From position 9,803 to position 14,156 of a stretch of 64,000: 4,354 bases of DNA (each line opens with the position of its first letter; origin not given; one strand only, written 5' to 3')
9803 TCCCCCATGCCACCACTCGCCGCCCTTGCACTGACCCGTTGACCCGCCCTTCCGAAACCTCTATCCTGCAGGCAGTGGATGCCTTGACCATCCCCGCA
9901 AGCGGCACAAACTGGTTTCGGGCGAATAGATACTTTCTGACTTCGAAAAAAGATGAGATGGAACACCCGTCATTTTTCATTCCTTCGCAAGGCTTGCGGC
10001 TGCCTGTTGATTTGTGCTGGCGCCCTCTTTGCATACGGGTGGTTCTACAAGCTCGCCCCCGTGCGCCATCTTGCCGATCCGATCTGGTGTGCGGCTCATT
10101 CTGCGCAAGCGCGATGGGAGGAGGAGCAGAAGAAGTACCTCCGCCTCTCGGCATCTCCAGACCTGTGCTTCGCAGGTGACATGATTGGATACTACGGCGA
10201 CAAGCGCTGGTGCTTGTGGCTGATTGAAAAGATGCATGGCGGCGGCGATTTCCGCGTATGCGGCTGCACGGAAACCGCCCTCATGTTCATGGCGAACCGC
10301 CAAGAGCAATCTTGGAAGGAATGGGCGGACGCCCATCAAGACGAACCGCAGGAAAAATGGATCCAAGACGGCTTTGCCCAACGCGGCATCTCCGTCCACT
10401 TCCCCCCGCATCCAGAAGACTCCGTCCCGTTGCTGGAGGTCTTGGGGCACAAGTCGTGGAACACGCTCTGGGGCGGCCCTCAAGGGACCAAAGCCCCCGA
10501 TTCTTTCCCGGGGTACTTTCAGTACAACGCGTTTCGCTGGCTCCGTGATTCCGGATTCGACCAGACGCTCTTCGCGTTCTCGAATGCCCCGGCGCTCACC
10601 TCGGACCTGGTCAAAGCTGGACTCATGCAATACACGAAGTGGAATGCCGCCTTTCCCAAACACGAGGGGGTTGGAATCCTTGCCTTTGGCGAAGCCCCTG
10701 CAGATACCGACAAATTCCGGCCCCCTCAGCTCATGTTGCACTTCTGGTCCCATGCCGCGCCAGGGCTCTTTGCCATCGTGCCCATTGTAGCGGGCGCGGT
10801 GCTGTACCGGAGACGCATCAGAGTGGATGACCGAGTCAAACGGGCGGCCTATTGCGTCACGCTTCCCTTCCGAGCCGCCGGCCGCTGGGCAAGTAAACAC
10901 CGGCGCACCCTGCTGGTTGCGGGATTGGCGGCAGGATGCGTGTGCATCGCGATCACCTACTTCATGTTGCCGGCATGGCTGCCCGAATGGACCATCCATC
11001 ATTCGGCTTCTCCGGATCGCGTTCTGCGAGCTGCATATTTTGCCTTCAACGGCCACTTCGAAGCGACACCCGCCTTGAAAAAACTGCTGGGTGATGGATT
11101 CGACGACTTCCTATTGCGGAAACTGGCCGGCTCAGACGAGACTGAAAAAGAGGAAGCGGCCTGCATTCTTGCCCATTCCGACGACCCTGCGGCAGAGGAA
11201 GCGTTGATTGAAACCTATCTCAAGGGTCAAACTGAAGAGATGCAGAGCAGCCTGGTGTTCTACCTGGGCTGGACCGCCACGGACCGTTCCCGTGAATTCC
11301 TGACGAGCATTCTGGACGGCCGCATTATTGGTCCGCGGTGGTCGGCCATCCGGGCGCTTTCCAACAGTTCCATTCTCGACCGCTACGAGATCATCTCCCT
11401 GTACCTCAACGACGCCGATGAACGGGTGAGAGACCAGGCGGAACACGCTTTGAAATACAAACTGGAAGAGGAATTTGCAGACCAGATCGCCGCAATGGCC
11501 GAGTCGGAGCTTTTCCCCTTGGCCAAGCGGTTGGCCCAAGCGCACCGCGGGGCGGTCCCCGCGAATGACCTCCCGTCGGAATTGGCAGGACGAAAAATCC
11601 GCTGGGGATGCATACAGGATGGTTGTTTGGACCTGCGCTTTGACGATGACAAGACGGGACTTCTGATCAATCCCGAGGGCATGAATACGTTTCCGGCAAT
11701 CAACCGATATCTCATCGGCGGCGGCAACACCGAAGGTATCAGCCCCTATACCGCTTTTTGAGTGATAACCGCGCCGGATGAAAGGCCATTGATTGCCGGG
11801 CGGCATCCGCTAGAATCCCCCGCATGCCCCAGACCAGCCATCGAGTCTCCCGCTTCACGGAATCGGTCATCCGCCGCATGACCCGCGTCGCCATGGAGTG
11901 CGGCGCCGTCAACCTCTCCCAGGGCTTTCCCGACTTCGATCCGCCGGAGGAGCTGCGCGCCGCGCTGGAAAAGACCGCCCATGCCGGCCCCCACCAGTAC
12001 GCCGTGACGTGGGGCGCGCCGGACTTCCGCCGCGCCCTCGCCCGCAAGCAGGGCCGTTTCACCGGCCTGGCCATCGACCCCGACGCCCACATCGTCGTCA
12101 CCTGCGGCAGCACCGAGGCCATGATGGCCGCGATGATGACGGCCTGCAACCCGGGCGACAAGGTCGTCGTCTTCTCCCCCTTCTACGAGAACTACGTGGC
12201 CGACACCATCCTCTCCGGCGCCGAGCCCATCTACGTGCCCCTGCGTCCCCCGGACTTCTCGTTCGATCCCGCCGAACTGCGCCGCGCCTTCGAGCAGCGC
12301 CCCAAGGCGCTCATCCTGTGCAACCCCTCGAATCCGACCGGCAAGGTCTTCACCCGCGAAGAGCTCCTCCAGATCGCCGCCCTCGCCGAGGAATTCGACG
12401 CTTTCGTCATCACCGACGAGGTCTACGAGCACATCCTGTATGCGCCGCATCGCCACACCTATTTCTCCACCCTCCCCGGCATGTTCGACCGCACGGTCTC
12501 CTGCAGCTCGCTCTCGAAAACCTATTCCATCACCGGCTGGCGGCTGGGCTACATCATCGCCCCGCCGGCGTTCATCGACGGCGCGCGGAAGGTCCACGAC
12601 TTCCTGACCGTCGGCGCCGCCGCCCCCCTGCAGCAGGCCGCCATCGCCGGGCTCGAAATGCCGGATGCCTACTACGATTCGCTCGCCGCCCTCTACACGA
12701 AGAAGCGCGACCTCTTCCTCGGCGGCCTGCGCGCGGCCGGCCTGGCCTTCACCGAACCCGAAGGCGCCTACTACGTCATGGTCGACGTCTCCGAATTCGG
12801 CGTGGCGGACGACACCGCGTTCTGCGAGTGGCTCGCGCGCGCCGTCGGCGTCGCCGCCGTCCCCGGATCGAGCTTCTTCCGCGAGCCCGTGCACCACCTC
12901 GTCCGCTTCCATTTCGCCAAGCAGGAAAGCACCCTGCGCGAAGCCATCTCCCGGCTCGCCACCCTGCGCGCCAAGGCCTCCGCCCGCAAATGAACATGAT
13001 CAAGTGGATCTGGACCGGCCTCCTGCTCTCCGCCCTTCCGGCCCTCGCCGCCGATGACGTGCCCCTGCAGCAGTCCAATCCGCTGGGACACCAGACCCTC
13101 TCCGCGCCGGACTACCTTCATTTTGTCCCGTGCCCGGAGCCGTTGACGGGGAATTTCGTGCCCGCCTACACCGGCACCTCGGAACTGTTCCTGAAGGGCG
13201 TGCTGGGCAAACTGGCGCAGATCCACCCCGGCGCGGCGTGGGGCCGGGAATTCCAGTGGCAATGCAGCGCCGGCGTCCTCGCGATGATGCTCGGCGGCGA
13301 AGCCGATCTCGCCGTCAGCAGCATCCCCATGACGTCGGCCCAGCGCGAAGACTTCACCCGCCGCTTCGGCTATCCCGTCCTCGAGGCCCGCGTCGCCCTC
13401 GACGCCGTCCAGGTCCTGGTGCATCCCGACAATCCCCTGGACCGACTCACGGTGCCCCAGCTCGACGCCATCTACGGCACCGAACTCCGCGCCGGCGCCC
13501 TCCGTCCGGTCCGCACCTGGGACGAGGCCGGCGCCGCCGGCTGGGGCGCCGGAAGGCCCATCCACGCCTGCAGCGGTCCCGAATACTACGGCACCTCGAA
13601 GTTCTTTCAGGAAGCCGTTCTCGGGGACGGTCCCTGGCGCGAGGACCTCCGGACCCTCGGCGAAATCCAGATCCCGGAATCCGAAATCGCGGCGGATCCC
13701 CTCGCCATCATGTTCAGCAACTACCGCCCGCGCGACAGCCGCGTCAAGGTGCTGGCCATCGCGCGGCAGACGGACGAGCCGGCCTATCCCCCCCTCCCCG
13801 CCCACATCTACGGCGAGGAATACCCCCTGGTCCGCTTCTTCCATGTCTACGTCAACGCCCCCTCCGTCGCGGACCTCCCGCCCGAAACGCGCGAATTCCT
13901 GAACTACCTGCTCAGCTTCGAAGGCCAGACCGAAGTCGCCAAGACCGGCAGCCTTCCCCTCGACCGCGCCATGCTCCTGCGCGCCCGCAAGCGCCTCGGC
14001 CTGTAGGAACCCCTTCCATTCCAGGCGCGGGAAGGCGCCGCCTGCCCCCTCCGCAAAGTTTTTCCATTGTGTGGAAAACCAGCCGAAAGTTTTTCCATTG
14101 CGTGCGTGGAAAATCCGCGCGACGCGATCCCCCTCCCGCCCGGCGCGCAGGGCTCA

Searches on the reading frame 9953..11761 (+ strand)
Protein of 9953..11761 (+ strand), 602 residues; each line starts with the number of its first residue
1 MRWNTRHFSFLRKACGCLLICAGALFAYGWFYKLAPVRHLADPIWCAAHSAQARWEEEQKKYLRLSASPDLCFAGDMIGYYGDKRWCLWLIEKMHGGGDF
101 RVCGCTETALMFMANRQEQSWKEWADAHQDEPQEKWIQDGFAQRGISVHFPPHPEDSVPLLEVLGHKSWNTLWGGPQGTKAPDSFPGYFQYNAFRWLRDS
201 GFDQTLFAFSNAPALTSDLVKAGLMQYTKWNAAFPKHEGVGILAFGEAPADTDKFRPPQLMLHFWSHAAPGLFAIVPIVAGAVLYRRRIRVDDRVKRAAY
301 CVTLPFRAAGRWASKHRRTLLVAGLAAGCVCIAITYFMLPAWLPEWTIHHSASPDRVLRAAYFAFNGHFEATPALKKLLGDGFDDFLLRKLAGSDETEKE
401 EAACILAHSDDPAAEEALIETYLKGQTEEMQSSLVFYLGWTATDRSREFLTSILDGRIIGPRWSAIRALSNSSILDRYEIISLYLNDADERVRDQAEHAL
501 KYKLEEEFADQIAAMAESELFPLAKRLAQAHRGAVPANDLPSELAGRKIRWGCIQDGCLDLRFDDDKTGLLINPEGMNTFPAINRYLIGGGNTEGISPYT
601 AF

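Call 55: search_protein_families(library=pfam, proteins=[window:9953-11761:+], max_evalue=0.001)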
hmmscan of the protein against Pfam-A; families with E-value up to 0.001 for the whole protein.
window:9953-11761:+ (602 aa): 1 family
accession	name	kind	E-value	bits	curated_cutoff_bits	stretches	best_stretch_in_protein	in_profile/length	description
PF13646.12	HEAT_2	-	0.0003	21.4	27.7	0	386-469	3-87/88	HEAT repeats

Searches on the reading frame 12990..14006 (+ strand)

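Call 55: search_protein_families(library=pfam, proteins=[window:12990-14006:+], max_evalue=0.001)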
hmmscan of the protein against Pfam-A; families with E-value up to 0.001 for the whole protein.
window:12990-14006:+ (338 aa): 1 family
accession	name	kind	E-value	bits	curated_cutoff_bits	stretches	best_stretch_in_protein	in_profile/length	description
PF12849.12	PBP_like_2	-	2.1e-22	80.6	27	1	93-309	47-265/267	PBP superfamily domain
